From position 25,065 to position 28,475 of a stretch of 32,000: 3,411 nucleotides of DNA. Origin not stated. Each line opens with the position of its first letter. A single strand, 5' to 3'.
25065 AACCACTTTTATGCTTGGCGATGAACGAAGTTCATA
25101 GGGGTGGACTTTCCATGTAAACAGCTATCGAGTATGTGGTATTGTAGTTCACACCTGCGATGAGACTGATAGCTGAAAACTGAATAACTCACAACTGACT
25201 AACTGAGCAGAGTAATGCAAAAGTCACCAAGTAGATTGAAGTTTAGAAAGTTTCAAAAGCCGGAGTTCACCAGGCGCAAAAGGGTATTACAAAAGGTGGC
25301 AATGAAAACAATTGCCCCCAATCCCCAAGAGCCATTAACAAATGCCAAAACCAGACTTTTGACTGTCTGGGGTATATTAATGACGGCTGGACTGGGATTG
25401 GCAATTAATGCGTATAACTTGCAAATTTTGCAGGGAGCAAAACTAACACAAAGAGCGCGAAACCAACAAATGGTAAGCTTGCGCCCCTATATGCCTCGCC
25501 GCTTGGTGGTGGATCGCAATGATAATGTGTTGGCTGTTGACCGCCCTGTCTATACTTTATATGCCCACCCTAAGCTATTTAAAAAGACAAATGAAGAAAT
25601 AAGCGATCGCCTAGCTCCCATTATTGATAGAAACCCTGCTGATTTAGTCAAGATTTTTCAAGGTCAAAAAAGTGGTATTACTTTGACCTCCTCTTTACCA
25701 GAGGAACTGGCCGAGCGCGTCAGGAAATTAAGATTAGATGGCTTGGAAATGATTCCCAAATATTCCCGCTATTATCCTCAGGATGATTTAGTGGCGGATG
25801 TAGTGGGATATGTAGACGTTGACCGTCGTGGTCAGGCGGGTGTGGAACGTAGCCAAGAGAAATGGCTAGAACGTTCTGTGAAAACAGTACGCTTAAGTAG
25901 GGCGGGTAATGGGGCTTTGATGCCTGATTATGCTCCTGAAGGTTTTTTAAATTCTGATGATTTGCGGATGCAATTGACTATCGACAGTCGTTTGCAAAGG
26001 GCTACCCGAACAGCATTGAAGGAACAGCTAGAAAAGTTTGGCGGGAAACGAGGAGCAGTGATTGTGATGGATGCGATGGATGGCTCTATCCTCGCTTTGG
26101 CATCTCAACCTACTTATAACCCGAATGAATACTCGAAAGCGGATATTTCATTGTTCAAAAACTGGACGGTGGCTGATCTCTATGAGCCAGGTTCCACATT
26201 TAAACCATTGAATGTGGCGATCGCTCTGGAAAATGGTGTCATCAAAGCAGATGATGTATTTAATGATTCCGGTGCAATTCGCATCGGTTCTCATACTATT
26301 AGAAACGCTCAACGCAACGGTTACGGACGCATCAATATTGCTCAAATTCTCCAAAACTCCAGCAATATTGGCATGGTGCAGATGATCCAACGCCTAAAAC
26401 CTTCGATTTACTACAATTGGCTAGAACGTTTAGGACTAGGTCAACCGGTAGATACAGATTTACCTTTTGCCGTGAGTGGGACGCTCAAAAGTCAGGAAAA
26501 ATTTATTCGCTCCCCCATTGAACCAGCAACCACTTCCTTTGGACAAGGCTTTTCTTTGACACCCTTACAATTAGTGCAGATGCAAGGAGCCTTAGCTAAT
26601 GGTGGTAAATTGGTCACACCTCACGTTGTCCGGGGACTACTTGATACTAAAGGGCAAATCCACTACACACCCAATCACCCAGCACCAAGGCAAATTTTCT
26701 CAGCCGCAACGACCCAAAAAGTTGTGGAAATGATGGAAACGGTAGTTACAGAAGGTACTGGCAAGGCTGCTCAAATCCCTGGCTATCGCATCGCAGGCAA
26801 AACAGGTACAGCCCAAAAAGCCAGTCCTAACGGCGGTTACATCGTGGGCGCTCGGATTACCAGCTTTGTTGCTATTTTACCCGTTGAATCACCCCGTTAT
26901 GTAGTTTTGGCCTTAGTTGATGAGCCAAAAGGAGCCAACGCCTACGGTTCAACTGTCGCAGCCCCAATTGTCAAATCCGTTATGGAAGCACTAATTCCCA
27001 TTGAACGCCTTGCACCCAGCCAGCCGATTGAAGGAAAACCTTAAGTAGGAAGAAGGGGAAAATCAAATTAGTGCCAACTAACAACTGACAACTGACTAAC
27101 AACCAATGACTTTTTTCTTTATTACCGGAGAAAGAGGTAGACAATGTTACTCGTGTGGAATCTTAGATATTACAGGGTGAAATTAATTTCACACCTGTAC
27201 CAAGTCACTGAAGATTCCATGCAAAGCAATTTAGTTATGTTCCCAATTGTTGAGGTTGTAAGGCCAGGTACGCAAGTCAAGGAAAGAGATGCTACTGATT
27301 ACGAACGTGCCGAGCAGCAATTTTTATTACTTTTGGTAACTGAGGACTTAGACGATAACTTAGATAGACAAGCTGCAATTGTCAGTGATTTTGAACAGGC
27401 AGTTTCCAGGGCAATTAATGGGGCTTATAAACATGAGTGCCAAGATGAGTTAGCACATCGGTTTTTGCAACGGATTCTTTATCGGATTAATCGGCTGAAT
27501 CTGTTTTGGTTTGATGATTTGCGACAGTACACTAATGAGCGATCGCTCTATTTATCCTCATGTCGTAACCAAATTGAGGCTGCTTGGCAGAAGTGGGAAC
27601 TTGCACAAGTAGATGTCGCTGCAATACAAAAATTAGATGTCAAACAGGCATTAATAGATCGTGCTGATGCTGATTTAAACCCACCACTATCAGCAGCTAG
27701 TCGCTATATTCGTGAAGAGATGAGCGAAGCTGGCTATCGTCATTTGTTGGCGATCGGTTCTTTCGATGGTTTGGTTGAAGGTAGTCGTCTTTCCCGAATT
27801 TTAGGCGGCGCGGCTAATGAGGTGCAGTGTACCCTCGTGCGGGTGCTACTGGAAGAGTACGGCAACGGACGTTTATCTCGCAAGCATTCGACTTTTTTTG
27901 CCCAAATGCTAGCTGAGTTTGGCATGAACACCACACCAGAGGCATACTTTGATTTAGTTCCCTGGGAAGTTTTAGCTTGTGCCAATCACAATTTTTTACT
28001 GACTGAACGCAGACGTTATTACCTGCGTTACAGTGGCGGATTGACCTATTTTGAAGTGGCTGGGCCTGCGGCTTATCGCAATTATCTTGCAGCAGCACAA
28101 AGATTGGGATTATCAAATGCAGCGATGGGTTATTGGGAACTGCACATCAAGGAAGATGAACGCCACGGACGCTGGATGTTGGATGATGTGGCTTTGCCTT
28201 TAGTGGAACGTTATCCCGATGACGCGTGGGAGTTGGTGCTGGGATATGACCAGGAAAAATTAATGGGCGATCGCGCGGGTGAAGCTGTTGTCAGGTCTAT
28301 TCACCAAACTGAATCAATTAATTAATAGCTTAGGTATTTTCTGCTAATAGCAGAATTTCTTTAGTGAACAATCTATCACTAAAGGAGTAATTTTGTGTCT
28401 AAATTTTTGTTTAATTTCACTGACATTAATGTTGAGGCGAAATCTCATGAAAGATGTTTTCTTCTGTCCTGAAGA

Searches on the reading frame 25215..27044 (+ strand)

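Call 82: search_protein_families(library=pfam, proteins=[window:25215-27044:+], max_evalue=0.00001)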
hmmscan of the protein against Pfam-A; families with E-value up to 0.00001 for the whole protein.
window:25215-27044:+ (609 aa): 2 families
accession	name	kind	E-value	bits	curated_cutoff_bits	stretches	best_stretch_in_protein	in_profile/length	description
PF00905.27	Transpeptidase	-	2.9e-81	273.4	22.1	1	280-591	1-299/299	Penicillin binding protein transpeptidase domain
PF03717.20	PBP_dimer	-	2.4e-13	51.3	24.4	1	94-203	5-126/180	Penicillin-binding Protein dimerisation domain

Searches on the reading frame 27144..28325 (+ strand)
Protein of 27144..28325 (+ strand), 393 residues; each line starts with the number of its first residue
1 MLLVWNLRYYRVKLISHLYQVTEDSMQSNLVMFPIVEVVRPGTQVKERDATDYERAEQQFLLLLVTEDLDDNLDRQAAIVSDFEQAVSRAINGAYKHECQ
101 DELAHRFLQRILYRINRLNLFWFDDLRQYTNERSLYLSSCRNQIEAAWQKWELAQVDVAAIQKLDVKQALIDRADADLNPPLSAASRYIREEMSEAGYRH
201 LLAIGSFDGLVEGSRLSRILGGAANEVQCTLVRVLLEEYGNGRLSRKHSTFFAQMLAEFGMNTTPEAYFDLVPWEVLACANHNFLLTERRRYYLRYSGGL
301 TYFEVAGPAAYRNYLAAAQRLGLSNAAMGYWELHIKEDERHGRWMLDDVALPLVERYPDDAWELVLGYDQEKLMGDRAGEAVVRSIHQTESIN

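Call 82: search_protein_families(library=pfam, proteins=[window:27144-28325:+], max_evalue=0.00001)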
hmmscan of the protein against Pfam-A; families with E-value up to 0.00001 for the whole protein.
window:27144-28325:+ (393 aa): 1 family
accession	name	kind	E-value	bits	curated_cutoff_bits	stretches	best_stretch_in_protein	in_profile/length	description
PF14518.11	Haem_oxygenas_2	-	1e-29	104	28.9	1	206-366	8-167/177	Iron-containing redox enzyme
